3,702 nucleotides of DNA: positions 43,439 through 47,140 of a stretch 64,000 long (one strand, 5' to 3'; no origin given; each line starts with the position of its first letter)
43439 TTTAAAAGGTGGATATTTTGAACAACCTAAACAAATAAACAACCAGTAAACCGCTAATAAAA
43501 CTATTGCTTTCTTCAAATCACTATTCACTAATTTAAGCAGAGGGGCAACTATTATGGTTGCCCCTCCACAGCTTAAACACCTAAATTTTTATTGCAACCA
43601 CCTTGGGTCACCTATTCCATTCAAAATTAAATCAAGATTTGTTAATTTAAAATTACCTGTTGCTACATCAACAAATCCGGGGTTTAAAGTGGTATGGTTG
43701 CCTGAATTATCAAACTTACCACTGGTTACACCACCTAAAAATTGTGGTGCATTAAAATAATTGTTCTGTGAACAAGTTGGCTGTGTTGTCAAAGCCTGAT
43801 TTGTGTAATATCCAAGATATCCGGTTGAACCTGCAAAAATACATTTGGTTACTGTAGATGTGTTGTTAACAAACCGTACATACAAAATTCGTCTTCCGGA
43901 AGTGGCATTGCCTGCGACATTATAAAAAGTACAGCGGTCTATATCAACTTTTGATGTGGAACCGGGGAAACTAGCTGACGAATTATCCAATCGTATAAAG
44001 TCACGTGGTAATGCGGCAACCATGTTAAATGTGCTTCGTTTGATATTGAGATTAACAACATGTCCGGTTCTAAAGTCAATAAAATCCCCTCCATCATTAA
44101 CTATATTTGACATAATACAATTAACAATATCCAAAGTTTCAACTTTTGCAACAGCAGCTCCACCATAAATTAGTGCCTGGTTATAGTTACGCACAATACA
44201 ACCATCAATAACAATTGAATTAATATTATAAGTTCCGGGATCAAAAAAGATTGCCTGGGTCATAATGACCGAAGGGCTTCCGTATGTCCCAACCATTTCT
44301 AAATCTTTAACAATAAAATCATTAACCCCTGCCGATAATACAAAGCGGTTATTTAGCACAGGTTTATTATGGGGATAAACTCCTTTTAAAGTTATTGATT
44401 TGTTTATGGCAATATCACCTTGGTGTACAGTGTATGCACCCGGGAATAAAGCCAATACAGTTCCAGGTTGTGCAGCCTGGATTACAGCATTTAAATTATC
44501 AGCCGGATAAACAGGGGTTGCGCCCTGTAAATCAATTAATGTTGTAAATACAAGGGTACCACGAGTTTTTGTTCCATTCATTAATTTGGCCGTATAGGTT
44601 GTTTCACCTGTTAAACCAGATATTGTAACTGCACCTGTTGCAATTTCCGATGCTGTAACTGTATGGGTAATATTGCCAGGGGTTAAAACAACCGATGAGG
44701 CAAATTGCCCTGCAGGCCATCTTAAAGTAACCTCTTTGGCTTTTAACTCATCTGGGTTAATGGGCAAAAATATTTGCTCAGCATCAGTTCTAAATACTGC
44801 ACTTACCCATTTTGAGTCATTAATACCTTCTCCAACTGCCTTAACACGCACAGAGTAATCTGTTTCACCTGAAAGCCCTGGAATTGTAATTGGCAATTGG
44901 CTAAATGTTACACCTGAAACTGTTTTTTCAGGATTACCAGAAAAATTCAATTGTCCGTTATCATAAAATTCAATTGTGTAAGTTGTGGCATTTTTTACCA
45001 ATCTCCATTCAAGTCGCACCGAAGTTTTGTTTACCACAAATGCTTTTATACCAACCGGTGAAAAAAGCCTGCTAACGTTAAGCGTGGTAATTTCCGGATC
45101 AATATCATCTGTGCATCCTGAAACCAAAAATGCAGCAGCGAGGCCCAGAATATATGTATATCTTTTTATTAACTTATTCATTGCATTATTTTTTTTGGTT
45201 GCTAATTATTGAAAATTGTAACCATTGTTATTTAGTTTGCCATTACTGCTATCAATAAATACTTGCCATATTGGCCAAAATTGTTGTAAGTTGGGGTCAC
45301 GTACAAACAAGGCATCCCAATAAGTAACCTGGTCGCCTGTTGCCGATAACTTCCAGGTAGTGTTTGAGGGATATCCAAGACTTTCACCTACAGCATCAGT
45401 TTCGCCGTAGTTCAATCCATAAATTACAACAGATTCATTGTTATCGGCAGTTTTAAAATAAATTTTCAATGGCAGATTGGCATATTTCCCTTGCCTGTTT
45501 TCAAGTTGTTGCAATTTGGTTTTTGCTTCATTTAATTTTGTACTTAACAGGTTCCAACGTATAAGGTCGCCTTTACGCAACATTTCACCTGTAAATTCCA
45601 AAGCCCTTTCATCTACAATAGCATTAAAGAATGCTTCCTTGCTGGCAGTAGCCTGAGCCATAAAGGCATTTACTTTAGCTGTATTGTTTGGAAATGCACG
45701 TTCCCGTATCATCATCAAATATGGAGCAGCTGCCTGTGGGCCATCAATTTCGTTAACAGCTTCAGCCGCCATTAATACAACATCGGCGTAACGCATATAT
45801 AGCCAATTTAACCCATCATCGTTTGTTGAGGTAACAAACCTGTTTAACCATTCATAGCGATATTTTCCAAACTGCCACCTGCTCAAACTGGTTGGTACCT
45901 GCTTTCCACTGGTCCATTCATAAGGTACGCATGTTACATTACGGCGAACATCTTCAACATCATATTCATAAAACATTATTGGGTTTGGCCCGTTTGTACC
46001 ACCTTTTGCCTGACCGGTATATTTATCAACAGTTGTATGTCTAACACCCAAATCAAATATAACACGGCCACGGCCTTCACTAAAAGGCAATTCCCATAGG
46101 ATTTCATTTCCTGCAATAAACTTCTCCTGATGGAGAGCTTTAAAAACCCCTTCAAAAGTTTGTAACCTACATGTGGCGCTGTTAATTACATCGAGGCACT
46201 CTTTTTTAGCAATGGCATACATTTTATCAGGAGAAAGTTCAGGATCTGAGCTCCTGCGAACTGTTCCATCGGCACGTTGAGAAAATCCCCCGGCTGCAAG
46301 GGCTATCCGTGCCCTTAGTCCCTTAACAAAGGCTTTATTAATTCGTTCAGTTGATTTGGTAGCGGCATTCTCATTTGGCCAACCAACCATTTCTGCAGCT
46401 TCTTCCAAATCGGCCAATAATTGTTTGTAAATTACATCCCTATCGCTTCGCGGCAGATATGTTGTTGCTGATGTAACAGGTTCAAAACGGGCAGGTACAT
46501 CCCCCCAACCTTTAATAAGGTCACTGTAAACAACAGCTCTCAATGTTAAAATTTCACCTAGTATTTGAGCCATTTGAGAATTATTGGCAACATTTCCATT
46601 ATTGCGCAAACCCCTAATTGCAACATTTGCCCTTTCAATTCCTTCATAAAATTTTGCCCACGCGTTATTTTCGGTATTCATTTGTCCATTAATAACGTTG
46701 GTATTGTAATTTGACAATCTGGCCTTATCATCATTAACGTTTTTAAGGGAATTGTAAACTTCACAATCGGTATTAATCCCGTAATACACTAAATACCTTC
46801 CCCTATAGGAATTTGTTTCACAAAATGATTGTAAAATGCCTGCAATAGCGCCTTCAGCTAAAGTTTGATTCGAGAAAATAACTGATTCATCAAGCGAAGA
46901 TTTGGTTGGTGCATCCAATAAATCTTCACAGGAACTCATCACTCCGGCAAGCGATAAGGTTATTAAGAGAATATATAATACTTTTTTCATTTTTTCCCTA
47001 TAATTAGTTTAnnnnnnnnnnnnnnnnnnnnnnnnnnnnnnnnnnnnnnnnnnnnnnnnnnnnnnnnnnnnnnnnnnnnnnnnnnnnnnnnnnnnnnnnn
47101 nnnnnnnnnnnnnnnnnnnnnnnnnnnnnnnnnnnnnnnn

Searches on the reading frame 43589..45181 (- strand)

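Call 52: search_protein_families(library=pfam, proteins=[window:43589-45181:-], max_evalue=0.0001)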
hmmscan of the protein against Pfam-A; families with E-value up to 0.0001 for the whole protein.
window:43589-45181:- (530 aa): 3 families
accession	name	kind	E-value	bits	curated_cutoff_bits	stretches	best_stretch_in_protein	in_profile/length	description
PF16318.11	DUF4957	-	3.9e-24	85.5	30.8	1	248-385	1-139/142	Domain of unknown function (DUF4957)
PF17161.10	DUF5123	-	2e-21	77.6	35.1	1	413-528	2-113/113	Domain of unknown function (DUF5123)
PF00041.27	fn3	-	5.6e-07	30.1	25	1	42-119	3-72/84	Fibronectin type III domain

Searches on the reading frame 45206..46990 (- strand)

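Call 83: search_protein_families(library=pfam, proteins=[window:45206-46990:-], max_evalue=0.0001)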
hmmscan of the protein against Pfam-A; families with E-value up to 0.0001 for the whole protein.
window:45206-46990:- (594 aa): 3 families
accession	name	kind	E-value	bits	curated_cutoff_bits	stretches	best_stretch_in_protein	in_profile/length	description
PF07980.17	SusD_RagB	-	1.4e-25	91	23.1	1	367-591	120-297/297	SusD family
PF14322.12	SusD-like_3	-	1.8e-14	54.9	27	1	25-231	3-191/191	Starch-binding associating with outer membrane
PF12771.13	SusD-like_2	-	8.3e-08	31.9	27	1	103-202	53-150/415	Starch-binding associating with outer membrane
